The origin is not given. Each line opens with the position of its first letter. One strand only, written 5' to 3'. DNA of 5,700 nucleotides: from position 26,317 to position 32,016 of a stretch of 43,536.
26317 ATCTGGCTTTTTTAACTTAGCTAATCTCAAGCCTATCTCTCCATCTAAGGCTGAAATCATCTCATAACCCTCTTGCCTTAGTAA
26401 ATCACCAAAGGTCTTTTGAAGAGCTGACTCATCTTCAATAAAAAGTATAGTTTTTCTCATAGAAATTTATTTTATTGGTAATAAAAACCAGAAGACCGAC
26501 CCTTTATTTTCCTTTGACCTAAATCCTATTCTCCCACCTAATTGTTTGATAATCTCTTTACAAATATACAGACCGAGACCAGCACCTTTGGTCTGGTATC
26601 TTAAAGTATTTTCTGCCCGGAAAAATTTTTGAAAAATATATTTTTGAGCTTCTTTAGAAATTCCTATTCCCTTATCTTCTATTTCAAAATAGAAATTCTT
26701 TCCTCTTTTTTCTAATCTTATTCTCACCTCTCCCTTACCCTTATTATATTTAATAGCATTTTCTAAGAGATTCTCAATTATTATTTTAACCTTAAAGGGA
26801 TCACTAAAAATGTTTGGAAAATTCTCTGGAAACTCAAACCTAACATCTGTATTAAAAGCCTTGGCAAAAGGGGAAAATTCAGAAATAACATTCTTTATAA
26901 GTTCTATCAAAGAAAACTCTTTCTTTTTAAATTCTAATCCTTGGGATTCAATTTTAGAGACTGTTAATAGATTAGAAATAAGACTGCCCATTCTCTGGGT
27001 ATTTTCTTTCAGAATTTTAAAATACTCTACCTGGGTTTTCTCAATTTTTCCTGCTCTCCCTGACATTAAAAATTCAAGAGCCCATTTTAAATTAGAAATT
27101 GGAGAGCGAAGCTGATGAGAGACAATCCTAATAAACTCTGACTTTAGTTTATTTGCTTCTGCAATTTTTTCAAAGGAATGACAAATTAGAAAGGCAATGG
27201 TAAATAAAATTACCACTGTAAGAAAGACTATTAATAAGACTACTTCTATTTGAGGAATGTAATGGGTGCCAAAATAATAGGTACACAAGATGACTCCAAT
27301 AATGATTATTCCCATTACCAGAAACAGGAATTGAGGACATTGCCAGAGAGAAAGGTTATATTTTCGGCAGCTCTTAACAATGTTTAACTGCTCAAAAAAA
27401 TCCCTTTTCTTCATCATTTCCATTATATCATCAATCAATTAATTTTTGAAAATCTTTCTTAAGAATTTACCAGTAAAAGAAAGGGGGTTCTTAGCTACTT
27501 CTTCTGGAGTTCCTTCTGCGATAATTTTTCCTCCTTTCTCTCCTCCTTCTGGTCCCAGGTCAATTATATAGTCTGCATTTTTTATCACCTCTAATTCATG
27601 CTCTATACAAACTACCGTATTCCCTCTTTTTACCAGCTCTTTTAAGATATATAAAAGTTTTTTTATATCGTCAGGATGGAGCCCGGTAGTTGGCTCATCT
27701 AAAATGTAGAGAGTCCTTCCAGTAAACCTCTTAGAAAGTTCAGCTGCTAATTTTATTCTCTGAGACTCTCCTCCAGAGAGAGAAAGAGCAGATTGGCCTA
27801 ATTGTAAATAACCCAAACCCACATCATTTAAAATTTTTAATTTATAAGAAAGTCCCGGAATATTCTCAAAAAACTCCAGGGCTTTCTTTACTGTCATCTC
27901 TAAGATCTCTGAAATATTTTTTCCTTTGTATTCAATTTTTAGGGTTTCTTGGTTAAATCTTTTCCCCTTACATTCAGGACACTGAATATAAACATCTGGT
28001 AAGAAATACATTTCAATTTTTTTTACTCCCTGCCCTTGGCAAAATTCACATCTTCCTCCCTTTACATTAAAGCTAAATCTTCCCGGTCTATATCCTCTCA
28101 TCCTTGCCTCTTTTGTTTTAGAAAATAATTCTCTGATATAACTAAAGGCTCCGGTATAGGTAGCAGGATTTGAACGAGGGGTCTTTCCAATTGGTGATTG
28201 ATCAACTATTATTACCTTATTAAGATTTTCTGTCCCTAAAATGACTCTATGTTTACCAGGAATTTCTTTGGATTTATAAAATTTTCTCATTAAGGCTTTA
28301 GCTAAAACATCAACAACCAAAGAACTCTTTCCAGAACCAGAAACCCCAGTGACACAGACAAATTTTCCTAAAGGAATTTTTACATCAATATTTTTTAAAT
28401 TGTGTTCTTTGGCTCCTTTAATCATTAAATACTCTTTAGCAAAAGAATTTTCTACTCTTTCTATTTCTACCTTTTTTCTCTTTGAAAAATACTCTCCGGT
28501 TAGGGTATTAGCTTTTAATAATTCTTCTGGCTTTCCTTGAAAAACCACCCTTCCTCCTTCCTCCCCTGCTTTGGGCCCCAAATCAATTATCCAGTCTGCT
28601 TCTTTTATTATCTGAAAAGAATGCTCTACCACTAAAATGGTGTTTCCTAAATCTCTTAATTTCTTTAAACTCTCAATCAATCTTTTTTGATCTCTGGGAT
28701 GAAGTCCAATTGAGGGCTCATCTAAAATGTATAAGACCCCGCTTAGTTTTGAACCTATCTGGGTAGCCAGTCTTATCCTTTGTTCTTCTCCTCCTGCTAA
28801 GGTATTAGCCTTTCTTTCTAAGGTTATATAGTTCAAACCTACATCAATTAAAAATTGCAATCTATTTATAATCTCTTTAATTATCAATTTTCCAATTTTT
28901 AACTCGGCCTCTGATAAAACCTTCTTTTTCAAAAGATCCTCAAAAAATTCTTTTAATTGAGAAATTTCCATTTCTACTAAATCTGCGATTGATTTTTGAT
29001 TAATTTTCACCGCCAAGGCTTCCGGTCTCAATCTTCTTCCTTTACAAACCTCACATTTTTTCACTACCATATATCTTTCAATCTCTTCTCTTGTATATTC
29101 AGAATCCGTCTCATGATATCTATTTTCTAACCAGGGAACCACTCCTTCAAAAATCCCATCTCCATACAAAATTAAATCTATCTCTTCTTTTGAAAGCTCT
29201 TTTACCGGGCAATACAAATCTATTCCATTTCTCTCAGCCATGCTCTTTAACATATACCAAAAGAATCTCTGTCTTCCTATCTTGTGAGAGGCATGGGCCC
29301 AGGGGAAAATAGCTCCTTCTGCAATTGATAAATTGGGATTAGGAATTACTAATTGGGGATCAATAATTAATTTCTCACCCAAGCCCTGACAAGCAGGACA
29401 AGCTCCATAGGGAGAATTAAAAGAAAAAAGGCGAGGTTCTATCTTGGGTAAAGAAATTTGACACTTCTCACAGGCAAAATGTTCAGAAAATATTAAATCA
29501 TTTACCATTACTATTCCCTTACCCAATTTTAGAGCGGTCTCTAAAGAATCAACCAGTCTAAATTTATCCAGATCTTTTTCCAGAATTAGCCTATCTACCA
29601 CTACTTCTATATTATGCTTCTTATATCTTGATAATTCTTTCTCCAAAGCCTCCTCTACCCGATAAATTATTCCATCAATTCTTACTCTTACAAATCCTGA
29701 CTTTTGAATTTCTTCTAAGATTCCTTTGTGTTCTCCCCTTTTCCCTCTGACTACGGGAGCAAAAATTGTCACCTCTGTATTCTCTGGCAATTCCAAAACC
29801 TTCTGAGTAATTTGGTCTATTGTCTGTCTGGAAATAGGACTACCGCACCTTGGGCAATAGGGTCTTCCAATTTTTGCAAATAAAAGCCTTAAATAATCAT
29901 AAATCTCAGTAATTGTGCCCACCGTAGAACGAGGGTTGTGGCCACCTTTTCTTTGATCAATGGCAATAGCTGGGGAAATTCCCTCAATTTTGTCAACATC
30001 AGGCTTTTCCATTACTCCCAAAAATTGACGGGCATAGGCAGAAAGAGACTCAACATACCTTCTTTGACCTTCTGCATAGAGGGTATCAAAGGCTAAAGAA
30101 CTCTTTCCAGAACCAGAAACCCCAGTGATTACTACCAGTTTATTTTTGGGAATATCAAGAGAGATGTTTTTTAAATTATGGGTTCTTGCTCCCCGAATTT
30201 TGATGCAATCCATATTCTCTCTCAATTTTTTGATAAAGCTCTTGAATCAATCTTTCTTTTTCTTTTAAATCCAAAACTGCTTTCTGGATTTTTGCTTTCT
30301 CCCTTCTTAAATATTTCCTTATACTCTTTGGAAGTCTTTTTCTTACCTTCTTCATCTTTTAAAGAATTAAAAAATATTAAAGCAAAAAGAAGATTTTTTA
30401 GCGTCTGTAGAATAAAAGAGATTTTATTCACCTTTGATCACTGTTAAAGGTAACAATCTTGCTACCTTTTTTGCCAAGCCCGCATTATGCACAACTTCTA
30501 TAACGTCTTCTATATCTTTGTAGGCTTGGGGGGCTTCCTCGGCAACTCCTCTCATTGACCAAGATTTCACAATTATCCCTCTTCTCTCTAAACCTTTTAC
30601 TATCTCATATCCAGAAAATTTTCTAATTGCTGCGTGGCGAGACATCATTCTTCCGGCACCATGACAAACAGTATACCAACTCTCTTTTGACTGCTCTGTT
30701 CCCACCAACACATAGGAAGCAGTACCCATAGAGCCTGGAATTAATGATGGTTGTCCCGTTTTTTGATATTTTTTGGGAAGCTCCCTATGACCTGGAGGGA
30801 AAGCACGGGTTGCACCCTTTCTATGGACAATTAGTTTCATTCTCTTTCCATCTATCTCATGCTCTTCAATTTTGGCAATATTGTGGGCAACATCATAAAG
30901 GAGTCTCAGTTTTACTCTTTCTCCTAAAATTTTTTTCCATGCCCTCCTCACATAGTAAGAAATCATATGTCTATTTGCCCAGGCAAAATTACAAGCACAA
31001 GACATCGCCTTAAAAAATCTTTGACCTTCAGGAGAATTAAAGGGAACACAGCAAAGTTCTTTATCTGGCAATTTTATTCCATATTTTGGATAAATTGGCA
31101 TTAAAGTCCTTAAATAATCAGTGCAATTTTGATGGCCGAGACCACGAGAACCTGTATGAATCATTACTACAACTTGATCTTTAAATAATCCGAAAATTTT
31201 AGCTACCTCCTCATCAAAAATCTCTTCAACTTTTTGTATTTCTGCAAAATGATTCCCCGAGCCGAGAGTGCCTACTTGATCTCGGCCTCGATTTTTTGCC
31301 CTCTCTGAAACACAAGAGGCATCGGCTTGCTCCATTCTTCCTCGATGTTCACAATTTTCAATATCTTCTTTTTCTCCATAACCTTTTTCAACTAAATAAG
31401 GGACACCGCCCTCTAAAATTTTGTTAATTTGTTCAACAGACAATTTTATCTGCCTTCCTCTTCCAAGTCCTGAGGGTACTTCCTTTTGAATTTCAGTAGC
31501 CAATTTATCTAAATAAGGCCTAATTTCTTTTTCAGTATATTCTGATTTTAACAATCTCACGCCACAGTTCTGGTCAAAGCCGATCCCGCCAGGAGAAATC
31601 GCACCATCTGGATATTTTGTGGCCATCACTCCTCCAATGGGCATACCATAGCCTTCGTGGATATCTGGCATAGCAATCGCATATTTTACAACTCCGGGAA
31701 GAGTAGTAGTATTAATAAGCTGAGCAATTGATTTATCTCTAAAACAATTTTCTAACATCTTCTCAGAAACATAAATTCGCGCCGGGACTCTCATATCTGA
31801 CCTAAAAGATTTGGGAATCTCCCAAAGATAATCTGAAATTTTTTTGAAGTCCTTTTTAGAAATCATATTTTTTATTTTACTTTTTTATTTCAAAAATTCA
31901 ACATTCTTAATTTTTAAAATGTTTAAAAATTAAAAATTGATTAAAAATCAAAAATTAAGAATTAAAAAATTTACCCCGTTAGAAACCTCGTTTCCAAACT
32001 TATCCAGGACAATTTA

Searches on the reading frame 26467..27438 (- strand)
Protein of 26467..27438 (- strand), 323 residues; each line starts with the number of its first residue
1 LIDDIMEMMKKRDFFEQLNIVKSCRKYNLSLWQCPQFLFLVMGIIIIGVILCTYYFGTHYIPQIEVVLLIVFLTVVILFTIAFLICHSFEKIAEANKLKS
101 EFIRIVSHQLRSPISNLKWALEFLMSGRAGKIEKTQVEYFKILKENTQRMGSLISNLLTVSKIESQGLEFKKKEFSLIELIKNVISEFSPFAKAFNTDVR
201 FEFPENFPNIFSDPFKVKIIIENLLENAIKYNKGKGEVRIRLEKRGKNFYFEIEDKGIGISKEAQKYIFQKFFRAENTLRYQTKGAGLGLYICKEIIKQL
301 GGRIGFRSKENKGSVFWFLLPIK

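Call 27: search_protein_families(library=pfam, proteins=[window:26467-27438:-])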
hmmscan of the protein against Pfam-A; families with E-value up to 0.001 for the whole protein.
window:26467-27438:- (323 aa): 4 families
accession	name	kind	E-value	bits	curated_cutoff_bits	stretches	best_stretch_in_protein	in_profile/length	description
PF02518.31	HATPase_c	-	1.9e-27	96.3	26.4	1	213-322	2-109/111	Histidine kinase-, DNA gyrase B-, and HSP90-like ATPase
PF00512.31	HisKA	-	2.2e-13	50.5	26.9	1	99-165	2-65/66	His Kinase A (phospho-acceptor) domain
PF14501.12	HATPase_c_5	-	0.00033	21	22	1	217-311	6-93/102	GHKL domain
PF13581.12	HATPase_c_2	-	0.0007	20.1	27.4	0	216-299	31-111/127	Histidine kinase-like ATPase domain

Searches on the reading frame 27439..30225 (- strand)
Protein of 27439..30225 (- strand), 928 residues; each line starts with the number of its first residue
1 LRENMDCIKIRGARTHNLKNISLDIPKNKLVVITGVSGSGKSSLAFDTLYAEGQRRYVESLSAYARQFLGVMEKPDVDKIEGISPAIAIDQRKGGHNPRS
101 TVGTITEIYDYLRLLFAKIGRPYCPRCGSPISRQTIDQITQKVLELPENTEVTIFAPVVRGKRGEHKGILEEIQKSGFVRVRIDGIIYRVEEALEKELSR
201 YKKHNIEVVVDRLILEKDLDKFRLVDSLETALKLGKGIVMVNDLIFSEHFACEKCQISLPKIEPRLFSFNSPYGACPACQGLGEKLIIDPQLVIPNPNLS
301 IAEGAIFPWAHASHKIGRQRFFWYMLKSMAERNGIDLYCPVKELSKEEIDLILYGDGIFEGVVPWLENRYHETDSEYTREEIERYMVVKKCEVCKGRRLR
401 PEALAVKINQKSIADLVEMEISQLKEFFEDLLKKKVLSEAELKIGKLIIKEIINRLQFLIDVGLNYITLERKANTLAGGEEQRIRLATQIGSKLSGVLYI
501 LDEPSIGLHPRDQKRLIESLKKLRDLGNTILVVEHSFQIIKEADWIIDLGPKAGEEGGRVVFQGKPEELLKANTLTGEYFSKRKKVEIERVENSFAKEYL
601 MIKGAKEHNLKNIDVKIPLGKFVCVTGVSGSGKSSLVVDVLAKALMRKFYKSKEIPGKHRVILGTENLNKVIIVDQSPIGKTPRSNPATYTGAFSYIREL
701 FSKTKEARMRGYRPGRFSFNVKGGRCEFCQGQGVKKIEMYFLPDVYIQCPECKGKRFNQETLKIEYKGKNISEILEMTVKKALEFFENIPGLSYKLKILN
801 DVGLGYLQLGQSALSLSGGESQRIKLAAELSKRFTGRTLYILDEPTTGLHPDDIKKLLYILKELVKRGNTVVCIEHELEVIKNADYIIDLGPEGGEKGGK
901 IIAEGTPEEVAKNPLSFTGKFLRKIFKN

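Call 27: search_protein_families(library=pfam, proteins=[window:27439-30225:-])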
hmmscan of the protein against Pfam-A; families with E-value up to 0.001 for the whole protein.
window:27439-30225:- (928 aa): 16 families
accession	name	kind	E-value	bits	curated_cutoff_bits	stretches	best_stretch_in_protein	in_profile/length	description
PF17760.6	UvrA_inter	-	2e-36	124.6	23.3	1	134-242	1-106/109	UvrA interaction domain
PF17755.6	UvrA_DNA-bind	-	1e-25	90.6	23.2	1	289-384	1-110/110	UvrA DNA-binding domain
PF00005.33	ABC_tran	-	5.2e-19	69.6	25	1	18-45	1-28/137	ABC transporter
PF02463.25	SMC_N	-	5.9e-11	42.6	40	1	610-889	13-210/220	RecF/RecN/SMC N terminal domain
PF13304.12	AAA_21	-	2.1e-10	41.6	27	0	815-873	237-295/304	AAA domain, putative AbiEii toxin, Type IV TA system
PF13175.12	AAA_15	-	3.3e-08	34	32.1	0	496-540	329-365/374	AAA ATPase domain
PF20703.3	nSTAND1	-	4.2e-08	33.7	27.1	0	621-646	34-59/379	Novel STAND NTPase 1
PF13191.12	AAA_16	-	7.5e-08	33.5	32.6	0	29-68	25-63/167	AAA ATPase domain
PF13555.12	AAA_29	-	1.3e-06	28.5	27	0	23-44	17-38/61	P-loop containing region of AAA domain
PF03193.22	RsgA_GTPase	-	2.3e-06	28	30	0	591-644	78-130/174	RsgA GTPase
PF20720.3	nSTAND3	-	8e-06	26.1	27.2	0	25-50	14-39/155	Novel STAND NTPase 3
PF13481.12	AAA_25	-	2.5e-05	24.4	27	0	612-644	25-57/195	AAA domain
PF09848.15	SLFN-g3_helicase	-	0.00019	21.3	24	0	29-54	2-29/354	Schlafen group 3, DNA/RNA helicase domain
PF12399.14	BCA_ABC_TP_C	-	0.00025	21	25.5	0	900-914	1-15/27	Branched-chain amino acid ATP-binding cassette transporter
PF13238.12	AAA_18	-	0.00055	20.8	29.4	0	623-644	1-21/128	AAA domain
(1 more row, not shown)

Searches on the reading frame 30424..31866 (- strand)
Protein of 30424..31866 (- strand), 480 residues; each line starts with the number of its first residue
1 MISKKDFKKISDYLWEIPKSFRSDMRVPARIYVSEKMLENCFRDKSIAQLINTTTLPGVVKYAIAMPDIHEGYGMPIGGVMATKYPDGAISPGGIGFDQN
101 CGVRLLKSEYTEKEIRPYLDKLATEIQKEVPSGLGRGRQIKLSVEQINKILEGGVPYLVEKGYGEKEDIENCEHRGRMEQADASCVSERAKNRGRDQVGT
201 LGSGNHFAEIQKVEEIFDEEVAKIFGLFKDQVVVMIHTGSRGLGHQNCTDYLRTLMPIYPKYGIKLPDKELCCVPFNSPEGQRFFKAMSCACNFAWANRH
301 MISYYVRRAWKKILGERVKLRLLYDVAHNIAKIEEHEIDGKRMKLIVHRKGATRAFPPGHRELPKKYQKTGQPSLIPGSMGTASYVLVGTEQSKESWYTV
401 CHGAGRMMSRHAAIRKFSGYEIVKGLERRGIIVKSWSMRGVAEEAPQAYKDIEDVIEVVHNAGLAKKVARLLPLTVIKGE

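Call 76: search_protein_families(library=pfam, proteins=[window:30424-31866:-], max_evalue=0.00001)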
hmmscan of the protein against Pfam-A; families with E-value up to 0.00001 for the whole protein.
window:30424-31866:- (480 aa): 1 family
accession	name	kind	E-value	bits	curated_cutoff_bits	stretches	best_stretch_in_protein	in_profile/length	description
PF01139.22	RtcB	-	4e-170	567.1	27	1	49-479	1-426/426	tRNA-splicing ligase RtcB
